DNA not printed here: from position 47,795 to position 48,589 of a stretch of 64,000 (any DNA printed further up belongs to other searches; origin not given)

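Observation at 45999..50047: Unknown 164-aa ORF translationally coupled to a DinG/YoaA helicase, in line with efp-epmA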

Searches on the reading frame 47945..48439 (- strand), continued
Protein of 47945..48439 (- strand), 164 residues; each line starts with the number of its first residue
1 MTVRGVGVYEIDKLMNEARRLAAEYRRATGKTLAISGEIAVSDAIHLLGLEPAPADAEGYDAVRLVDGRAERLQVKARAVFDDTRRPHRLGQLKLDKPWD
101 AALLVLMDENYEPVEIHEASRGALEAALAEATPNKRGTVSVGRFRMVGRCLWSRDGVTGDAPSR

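Call 28: get_annotated_region(hit=H18, flank=6000)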
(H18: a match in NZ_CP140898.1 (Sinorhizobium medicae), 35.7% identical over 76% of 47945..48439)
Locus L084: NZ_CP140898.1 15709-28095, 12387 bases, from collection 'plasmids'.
description: Sinorhizobium medicae strain ml49 plasmid pMl1, complete sequence
organism: Sinorhizobium medicae (NCBI taxid 110321)
taxonomy: Bacteria; Pseudomonadota; Alphaproteobacteria; Hyphomicrobiales; Rhizobiaceae; Sinorhizobium; Sinorhizobium medicae
host: -; source: Medicago lupulina,whole organism; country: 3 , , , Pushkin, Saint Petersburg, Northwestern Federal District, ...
typing (MOB-suite, as given by PLSDB): conjugative; replicon rep_cluster_492; relaxase MOBP; mating-pair formation MPF_T
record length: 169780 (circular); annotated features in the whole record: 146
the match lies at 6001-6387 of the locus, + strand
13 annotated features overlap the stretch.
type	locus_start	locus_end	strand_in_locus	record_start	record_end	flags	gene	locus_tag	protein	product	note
CDS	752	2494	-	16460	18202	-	-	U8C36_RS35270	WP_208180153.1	UvrD-helicase domain-containing protein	-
CDS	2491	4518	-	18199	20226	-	-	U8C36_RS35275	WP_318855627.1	ATP-dependent endonuclease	-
CDS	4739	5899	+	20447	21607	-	-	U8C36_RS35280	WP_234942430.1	hypothetical protein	-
CDS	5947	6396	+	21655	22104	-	-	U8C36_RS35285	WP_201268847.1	hypothetical protein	-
CDS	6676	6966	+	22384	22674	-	-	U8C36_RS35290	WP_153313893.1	type II toxin-antitoxin system prevent-host-death family antitoxin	GO:0008219 - cell death [Evidence IEA]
CDS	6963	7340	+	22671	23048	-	-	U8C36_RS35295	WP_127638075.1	type II toxin-antitoxin system VapC family toxin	-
CDS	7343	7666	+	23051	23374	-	-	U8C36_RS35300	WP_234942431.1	hypothetical protein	-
CDS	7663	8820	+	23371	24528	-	-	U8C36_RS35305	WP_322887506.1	site-specific integrase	GO:0015074 - DNA integration [Evidence IEA]; GO:0006310 - DNA recombination [Evidence IEA]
CDS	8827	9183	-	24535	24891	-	-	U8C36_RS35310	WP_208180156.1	hypothetical protein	-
CDS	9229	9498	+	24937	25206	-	-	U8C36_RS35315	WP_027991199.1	hypothetical protein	-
CDS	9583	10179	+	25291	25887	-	-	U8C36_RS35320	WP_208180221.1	nucleotidyl transferase AbiEii/AbiGii toxin family protein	-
CDS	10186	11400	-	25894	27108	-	repC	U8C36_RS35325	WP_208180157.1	plasmid replication protein RepC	-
CDS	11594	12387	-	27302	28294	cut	repB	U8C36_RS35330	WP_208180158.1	plasmid partitioning protein RepB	-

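Call 29: predict_structure(alignment_id=A2)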
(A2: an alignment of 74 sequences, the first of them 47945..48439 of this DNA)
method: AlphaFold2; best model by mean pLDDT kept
length: 164 residues; sequences in the alignment: 74
mean_pLDDT: 85.4   pTM: 0.82
mean pLDDT of the five models: 85.4, 85.4, 85.2, 84.9, 84.5
residues with pLDDT >= 90: 98; 70-90: 40; 50-70: 16; < 50: 10
segments of 3 or more residues with pLDDT < 50: 1-3, 160-164
pLDDT, mean of each block of 10 residues (from residue 1): 61 93 93 91 96 94 94 92 61 88 95 96 90 69 92 81 38
secondary structure, 60 per line:
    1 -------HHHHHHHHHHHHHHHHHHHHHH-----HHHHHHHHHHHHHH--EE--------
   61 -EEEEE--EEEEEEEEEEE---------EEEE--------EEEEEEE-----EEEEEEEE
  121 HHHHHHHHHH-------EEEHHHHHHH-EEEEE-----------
elements in order: H8-29 H35-48 E62-66 E69-79 E89-92 E101-107 E113-120 H121-130 E138-140 H141-147 E149-153

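Call 32: fold_search(model_id=the predicted structure, library=pdb)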
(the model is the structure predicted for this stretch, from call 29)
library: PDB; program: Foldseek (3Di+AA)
matches with E <= 10: 292; with E <= 0.001: 12
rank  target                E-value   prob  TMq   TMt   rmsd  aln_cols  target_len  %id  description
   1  8q5n_A                2.0e-06  1.00  0.57  0.60   9.2       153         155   23  Apo form of restriction endonuclease NhoI. (released 2024-07-17)
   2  8rpx_C                5.6e-06  1.00  0.49  0.51  10.6       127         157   23  NhoI restriction endonuclease in complex with quadruply methylated DNA target (released 2024-07-17)
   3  8q5n_B                5.9e-06  1.00  0.50  0.54   9.7       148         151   24  Apo form of restriction endonuclease NhoI. (released 2024-07-17)
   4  8rpx_B                8.6e-06  1.00  0.49  0.51  11.2       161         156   20  NhoI restriction endonuclease in complex with quadruply methylated DNA target (released 2024-07-17)
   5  8rpx_D                9.1e-06  1.00  0.50  0.49  11.2       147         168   24  NhoI restriction endonuclease in complex with quadruply methylated DNA target (released 2024-07-17)
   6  8rpx_A                1.1e-05  1.00  0.49  0.51  11.6       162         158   20  NhoI restriction endonuclease in complex with quadruply methylated DNA target (released 2024-07-17)
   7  8q5m_C                1.4e-05  1.00  0.46  0.49   9.8       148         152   20  N-terminal domain of restriction endonuclease Eco15I in the absence of DNA. (released 2024-07-17)
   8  8q5m_A                7.4e-05  1.00  0.39  0.44  11.9       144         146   19  N-terminal domain of restriction endonuclease Eco15I in the absence of DNA. (released 2024-07-17)
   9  8q5o_B                7.9e-05  1.00  0.49  0.53   9.3       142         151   18  N-terminal domain of restriction endonuclease Eco15I with tetra-methylated target DNA. (released 2024-07-17)
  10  8q5m_B                1.0e-04  1.00  0.37  0.44  11.7       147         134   17  N-terminal domain of restriction endonuclease Eco15I in the absence of DNA. (released 2024-07-17)
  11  8q5o_A                1.6e-04  1.00  0.47  0.51   9.7       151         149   16  N-terminal domain of restriction endonuclease Eco15I with tetra-methylated target DNA. (released 2024-07-17)
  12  1ni0_A                6.0e-04  1.00  0.51  0.53   7.7       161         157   14  Structure of the Y94F mutant of the restriction endonuclease PvuII (released 2003-02-04)
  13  1f0o_B                1.7e-03  1.00  0.46  0.49  10.3       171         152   12  PVUII ENDONUCLEASE/COGNATE DNA COMPLEX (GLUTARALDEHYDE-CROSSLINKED CRYSTAL) AT PH 7.5 WITH TWO CALCIUM IONS AT EACH AC (released 2000-11-06)
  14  1f0o_A                2.2e-03  1.00  0.50  0.53   9.0       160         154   14  PVUII ENDONUCLEASE/COGNATE DNA COMPLEX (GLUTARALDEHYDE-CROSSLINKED CRYSTAL) AT PH 7.5 WITH TWO CALCIUM IONS AT EACH AC (released 2000-11-06)
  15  1pvu_A                4.1e-03  0.99  0.43  0.46  11.4       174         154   11  THE CRYSTAL STRUCTURE OF PVUII ENDONUCLEASE REVEALS EXTENSIVE STRUCTURAL HOMOLOGIES TO ECORV (released 1995-03-31)
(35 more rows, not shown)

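Call 38: search_protein_representatives(alignment_id=A2)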
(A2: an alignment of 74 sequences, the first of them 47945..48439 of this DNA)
Query: 74 sequences, 158 profile positions. Proteins with E-value up to 0.001 (for the whole library): 962; up to 1e-10: 543; up to 1e-30: 105. The best 150 are listed.
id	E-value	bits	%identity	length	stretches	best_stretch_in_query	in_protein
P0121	9.0e-59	214.1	-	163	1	1-155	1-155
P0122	1.3e-58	213.5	-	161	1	1-152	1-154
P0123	7.8e-58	211.0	-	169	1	1-156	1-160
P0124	1.5e-57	210.1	-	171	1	1-156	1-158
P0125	1.2e-53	197.4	-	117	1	2-116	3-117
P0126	1.1e-52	194.3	-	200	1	4-152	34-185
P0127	3.7e-50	186.1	-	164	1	1-155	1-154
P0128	5.0e-50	185.7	-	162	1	1-152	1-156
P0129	7.6e-50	185.1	-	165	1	1-155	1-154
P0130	5.2e-49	182.4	-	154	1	1-152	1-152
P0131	3.0e-47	176.6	-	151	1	3-155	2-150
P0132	7.7e-47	175.3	-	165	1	1-153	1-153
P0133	8.6e-47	175.1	-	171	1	2-155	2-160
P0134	1.7e-46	174.2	-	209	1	1-154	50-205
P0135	2.3e-45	170.5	-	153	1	1-154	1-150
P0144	7.3e-42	159.1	-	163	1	2-156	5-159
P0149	3.2e-41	157.1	-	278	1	8-152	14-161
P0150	4.1e-41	156.7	-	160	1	6-151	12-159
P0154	1.8e-40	154.6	-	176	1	2-150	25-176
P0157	1.1e-39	152.1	-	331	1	9-149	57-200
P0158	1.8e-39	151.4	-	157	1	3-150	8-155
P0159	6.8e-39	149.5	-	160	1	1-153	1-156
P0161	1.4e-38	148.5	-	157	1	4-152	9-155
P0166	7.4e-38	146.1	-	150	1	3-148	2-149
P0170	9.0e-37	142.6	-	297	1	6-155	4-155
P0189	7.0e-34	133.2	-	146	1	1-148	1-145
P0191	8.7e-34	132.9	-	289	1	9-153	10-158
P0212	1.6e-31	125.5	-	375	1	9-153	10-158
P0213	1.7e-31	125.5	-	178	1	2-152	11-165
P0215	2.0e-31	125.2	-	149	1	1-148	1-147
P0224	5.6e-31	123.8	-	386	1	6-154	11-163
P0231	4.8e-30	120.7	-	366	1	6-152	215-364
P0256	1.3e-28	116.1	-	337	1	6-154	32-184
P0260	3.4e-28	114.7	-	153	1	10-148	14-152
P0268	1.3e-27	112.8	-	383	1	6-152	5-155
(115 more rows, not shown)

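Call 44: search_protein_families(library=pfam, proteins=[P0157, P0212, P0224, P0231, P0268, P0256, P0170, P0191, P0149, P0066], max_evalue=0.01)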
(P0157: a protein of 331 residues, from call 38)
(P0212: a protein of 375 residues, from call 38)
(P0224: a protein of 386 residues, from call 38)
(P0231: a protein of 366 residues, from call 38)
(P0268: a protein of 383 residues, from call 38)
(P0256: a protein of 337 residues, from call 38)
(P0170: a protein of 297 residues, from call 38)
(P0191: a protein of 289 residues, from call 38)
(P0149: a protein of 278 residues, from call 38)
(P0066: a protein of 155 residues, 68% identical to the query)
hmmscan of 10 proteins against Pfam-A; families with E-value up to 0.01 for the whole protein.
P0157 (331 aa): 0 families

P0212 (375 aa): 1 family
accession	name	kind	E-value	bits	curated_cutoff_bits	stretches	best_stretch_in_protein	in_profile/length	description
PF22522.2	DUF6998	-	2.1e-05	24.9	27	1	31-151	25-130/136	Family of unknown function (DUF6998)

P0224 (386 aa): 1 family
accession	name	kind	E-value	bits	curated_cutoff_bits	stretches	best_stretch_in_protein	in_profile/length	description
PF22522.2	DUF6998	-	0.0001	22.7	27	1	35-157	25-132/136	Family of unknown function (DUF6998)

P0231 (366 aa): 2 families
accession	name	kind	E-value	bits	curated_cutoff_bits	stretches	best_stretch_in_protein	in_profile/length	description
PF18734.6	HEPN_AbiU2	-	7.1e-12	45.6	26.8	1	44-168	28-173/193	AbiU2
PF22522.2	DUF6998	-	1e-08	35.7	27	1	218-356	3-128/136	Family of unknown function (DUF6998)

P0268 (383 aa): 1 family
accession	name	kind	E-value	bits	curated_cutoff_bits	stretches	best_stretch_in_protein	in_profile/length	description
PF22522.2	DUF6998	-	0.0001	22.7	27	1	29-146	25-127/136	Family of unknown function (DUF6998)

P0256 (337 aa): 3 families
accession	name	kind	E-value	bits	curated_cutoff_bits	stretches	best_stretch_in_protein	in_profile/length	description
PF13772.11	AIG2_2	-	8.9e-12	45.7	27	1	244-331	2-83/83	AIG2-like family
PF06094.17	GGACT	-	1.6e-08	35.6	22.8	1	188-301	1-108/120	Gamma-glutamyl cyclotransferase, AIG2-like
PF22522.2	DUF6998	-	2.1e-06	28.2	27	1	34-176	2-130/136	Family of unknown function (DUF6998)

P0170 (297 aa): 1 family
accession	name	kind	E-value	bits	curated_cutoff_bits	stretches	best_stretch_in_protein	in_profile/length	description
PF22522.2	DUF6998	-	3.7e-05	24.1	27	1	29-142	26-126/136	Family of unknown function (DUF6998)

P0191 (289 aa): 1 family
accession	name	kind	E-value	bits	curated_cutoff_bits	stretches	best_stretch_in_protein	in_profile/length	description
PF22522.2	DUF6998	-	1.9e-07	31.5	27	1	11-152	4-131/136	Family of unknown function (DUF6998)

P0149 (278 aa): 0 families

P0066 (155 aa): 1 family
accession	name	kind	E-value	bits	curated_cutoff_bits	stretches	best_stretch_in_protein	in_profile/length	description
PF22522.2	DUF6998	-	1.1e-05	25.8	27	1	32-142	27-126/136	Family of unknown function (DUF6998)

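Call 52: find_encoding_contigs(protein=P0158, flank=5000, max_places=4)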
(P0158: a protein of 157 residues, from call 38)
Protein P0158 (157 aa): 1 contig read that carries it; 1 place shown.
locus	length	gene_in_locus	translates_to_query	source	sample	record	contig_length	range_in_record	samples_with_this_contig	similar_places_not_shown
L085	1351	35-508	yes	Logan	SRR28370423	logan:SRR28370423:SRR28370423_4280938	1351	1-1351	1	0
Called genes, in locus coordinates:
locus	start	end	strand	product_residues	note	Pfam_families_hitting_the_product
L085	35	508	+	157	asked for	-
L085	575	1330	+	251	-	PF00814:TsaD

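Call 53: find_encoding_contigs(protein=P0135, flank=5000, max_places=4)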
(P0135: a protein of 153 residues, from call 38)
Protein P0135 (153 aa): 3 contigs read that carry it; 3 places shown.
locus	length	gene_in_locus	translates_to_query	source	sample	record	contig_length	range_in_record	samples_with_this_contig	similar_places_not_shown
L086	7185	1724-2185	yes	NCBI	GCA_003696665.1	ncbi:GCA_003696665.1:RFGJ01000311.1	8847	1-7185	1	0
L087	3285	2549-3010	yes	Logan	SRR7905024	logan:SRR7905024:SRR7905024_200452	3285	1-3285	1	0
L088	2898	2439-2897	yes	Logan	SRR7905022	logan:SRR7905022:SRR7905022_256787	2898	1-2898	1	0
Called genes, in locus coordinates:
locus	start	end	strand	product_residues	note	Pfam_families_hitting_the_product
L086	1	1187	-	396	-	PF06738:ThrE, PF12821:ThrE_2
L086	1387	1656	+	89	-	-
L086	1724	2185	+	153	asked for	-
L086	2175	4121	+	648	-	PF00270:DEAD, PF13307:Helicase_C_2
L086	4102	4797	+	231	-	PF00814:TsaD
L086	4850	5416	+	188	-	PF03843:Slp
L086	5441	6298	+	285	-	PF00753:Lactamase_B, PF23023:Anti-Pycsar_Apyc1 (faint)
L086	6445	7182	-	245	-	-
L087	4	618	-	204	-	PF04893:Yip1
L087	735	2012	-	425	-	PF06738:ThrE, PF12821:ThrE_2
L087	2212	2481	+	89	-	-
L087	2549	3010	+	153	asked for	-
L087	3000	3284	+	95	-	?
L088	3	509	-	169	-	?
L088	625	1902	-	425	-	PF06738:ThrE, PF12821:ThrE_2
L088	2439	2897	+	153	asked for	?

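Call 54: find_encoding_contigs(protein=P0144, flank=5000, max_places=3)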
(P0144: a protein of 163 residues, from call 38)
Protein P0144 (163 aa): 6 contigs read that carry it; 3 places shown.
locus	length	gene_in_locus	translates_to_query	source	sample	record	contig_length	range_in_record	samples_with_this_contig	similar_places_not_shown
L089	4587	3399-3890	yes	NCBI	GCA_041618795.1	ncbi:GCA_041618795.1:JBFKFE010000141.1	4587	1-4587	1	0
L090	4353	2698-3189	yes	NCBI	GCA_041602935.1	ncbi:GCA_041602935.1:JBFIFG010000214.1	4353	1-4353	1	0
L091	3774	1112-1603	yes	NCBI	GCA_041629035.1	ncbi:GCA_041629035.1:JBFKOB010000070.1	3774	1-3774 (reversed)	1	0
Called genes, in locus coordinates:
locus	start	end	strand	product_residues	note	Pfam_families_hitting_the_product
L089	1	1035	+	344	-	?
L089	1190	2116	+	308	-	PF08668:HDOD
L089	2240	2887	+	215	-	PF00406:ADK, PF13207:AAA_17, PF05191:ADK_lid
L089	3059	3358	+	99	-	-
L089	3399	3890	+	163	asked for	-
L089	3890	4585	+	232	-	?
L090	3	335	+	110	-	?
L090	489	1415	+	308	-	PF08668:HDOD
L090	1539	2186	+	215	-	PF00406:ADK, PF13207:AAA_17, PF05191:ADK_lid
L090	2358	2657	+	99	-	-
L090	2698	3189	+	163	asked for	-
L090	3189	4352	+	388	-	?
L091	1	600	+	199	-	?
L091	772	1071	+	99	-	-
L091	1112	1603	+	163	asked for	-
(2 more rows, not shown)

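Call 55: find_encoding_contigs(protein=P0161, flank=5000, max_places=3)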
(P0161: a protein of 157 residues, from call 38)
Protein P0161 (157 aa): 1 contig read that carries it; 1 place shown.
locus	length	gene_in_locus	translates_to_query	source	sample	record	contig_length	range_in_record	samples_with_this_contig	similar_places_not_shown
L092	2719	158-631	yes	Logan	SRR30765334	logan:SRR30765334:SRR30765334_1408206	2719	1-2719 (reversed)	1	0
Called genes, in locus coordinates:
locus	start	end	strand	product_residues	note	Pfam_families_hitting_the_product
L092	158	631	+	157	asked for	-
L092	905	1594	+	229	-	PF00814:TsaD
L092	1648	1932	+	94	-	-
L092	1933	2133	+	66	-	-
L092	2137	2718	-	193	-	?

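Call 56: find_encoding_contigs(protein=P0150, flank=5000, max_places=3)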
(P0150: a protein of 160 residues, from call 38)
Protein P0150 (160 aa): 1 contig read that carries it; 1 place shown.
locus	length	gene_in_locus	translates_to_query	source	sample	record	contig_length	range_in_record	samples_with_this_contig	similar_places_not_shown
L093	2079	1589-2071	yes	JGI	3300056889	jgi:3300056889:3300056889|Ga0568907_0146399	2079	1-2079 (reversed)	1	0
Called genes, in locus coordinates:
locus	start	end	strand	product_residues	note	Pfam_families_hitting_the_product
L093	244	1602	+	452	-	PF01554:MatE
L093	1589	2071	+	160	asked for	PF22522:DUF6998 (weak)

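Call 57: find_encoding_contigs(protein=P0260, flank=5000, max_places=3)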
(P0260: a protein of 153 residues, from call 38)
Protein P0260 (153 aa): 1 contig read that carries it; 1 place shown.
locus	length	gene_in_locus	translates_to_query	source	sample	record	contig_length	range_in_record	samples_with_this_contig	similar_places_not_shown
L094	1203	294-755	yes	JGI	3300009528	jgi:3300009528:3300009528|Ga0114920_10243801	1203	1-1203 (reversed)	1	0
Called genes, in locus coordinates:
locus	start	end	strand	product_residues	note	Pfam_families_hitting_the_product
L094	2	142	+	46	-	?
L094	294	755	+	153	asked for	PF22522:DUF6998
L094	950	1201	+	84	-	?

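Call 64: search_protein_families(library=padloc, proteins=[P0260, P0150, P0158, P0144, L082:5929-6450:+, L083:5923-6411:+, L084:5947-6396:+], max_evalue=0.01)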
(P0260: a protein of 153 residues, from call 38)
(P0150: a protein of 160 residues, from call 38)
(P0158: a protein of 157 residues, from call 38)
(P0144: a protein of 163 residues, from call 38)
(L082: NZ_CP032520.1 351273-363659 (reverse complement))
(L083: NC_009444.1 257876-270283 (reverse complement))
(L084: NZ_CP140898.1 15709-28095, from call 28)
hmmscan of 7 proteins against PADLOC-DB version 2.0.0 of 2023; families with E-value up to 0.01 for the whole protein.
P0260 (153 aa): 2 families
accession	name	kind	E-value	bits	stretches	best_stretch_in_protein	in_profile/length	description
PDLC03209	mREase_II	-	6.4e-36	121.9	1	11-152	14-158/166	Type II methyl-directed restriction enzyme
PDLC03212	mREase_II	-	1.8e-11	42.2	1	35-129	36-126/161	Type II methyl-directed restriction enzyme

P0150 (160 aa): 2 families
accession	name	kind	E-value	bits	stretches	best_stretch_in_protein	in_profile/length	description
PDLC03209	mREase_II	-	4.7e-43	145.1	1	13-157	14-159/166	Type II methyl-directed restriction enzyme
PDLC03212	mREase_II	-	1.1e-07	29.8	1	37-126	36-123/161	Type II methyl-directed restriction enzyme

P0158 (157 aa): 2 families
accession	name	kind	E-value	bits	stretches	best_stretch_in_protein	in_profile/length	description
PDLC03209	mREase_II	-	1.2e-14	52.7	1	13-152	15-157/166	Type II methyl-directed restriction enzyme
PDLC03212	mREase_II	-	0.00015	19.7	1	42-113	42-111/161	Type II methyl-directed restriction enzyme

P0144 (163 aa): 1 family
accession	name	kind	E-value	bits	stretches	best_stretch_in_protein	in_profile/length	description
PDLC03209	mREase_II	-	2.3e-15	55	1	11-152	15-159/166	Type II methyl-directed restriction enzyme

L082:5929-6450:+ (173 aa): 3 families
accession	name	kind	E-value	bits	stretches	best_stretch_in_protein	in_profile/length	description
PDLC03209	mREase_II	-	1.6e-57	192.1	1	5-156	11-162/166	Type II methyl-directed restriction enzyme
PDLC03212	mREase_II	-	2e-11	42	1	32-121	36-123/161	Type II methyl-directed restriction enzyme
PDLC03214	mREase_II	-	1.6e-05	23.1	1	31-120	31-124/164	Type II methyl-directed restriction enzyme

L083:5923-6411:+ (162 aa): 3 families
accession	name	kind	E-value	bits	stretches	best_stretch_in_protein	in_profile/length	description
PDLC03209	mREase_II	-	1.2e-54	182.8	1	7-157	11-161/166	Type II methyl-directed restriction enzyme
PDLC03212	mREase_II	-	4.8e-08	31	1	34-113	36-113/161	Type II methyl-directed restriction enzyme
PDLC03214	mREase_II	-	0.0013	16.9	1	33-82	31-80/164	Type II methyl-directed restriction enzyme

L084:5947-6396:+ (149 aa): 2 families
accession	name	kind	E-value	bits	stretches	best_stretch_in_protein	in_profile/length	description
PDLC03209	mREase_II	-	1.6e-26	91.3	1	3-147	15-158/166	Type II methyl-directed restriction enzyme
PDLC03212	mREase_II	-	2.1e-05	22.4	1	26-118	36-124/161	Type II methyl-directed restriction enzyme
